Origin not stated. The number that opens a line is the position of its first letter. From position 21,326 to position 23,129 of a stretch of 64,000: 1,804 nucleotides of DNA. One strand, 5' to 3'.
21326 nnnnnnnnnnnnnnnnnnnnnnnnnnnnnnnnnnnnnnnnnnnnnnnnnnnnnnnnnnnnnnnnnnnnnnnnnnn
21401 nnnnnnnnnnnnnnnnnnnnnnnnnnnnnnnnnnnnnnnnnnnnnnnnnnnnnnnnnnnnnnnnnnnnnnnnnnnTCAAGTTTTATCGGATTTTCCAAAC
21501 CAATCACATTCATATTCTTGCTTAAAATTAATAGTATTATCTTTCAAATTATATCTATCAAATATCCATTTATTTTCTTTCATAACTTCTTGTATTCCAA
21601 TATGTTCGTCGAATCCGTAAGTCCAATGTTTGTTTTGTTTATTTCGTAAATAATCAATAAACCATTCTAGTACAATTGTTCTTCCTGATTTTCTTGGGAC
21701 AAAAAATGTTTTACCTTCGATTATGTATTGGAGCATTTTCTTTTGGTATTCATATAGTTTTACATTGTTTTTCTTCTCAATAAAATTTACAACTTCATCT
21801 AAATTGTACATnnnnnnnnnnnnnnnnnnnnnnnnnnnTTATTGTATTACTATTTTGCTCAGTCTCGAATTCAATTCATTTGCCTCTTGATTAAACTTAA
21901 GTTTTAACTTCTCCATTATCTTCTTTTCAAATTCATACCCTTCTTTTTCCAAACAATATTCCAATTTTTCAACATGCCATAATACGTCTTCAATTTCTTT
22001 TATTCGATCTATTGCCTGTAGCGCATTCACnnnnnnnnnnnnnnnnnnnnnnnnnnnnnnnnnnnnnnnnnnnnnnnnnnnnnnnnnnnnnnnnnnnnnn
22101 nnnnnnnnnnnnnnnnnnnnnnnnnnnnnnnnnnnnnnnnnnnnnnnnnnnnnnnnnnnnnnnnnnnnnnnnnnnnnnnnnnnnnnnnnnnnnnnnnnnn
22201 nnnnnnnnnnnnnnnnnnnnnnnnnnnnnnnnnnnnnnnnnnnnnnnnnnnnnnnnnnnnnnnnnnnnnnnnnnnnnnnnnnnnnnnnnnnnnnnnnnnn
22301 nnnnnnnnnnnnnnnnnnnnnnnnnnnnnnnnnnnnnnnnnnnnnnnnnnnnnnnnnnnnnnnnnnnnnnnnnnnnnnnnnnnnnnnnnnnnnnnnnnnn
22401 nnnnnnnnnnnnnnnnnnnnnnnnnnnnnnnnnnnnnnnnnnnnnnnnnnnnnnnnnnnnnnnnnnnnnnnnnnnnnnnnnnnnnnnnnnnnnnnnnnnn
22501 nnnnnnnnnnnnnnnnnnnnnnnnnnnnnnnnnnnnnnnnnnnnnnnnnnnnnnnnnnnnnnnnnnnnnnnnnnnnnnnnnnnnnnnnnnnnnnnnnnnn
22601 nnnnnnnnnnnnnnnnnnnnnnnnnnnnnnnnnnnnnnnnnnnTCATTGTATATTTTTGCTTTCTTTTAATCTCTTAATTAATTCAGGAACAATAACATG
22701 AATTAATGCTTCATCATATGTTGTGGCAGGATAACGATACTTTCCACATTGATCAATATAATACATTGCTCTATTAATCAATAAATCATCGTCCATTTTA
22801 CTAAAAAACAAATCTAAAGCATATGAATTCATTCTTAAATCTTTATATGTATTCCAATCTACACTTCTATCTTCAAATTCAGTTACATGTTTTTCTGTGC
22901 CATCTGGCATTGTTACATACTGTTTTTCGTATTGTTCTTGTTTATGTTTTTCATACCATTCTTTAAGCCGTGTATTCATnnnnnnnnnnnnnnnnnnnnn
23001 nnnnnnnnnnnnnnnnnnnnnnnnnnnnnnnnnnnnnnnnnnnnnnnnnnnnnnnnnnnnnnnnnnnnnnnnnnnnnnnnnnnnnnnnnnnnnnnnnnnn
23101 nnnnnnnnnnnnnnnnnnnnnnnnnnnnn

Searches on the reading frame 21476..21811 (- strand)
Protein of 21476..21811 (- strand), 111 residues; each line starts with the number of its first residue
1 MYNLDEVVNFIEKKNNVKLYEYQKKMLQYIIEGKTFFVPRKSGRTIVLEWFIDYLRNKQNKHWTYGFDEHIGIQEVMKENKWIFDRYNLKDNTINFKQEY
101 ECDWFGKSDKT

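Call 81: find_encoding_contigs(protein=window:21476-21811:-, flank=1500, max_places=10)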
Protein window:21476-21811:- (111 aa): 3 contigs read that carry it; 2 places shown.
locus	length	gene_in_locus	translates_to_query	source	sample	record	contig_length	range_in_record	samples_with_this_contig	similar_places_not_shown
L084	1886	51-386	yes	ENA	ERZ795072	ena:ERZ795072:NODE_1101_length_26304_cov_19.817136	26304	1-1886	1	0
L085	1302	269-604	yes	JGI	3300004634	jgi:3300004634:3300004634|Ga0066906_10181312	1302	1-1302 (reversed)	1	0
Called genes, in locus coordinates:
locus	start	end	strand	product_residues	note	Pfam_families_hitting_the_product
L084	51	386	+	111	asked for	-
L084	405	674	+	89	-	-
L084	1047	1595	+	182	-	-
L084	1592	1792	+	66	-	-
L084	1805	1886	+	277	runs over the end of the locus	PF01555:N6_N4_Mtase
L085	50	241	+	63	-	-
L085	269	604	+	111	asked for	-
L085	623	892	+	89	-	-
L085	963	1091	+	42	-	-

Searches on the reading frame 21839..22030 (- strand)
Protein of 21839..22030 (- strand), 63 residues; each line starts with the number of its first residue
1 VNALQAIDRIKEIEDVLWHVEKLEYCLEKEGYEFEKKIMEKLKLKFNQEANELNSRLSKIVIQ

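Call 85: find_encoding_contigs(protein=window:21839-22030:-, flank=1200, max_places=10)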
Protein window:21839-22030:- (63 aa): 1 contig read that carries it; 1 place shown.
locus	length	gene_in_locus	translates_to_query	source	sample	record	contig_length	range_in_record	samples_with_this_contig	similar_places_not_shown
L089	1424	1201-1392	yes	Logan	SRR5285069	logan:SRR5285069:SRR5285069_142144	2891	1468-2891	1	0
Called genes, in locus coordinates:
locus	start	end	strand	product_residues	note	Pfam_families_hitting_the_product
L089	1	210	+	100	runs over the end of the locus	-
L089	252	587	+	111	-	-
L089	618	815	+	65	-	-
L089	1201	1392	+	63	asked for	-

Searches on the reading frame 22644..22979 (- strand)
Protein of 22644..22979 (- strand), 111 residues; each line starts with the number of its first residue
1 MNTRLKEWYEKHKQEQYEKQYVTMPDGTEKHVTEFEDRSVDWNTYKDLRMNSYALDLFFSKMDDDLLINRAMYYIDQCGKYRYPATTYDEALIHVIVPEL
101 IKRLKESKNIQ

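Call 82: find_encoding_contigs(protein=window:22644-22979:-, flank=1500, max_places=10)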
Protein window:22644-22979:- (111 aa): 4 contigs read that carry it; 3 places shown.
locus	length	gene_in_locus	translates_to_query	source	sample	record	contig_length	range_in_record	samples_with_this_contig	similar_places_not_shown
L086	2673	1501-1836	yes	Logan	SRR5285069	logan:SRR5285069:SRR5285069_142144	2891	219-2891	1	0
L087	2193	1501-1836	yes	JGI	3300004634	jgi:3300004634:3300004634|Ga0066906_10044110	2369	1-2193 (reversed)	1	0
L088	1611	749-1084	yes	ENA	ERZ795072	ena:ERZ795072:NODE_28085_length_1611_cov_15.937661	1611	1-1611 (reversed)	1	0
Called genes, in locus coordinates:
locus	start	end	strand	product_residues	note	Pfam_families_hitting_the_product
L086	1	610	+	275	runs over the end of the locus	?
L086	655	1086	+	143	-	-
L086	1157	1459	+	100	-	-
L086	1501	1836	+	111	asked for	-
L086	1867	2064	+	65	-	-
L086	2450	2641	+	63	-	-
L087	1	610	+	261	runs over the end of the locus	PF01555:N6_N4_Mtase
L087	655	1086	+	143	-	-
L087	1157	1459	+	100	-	-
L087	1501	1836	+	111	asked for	-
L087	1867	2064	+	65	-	-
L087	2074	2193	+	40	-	?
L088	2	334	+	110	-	?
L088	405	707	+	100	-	-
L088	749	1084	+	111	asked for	-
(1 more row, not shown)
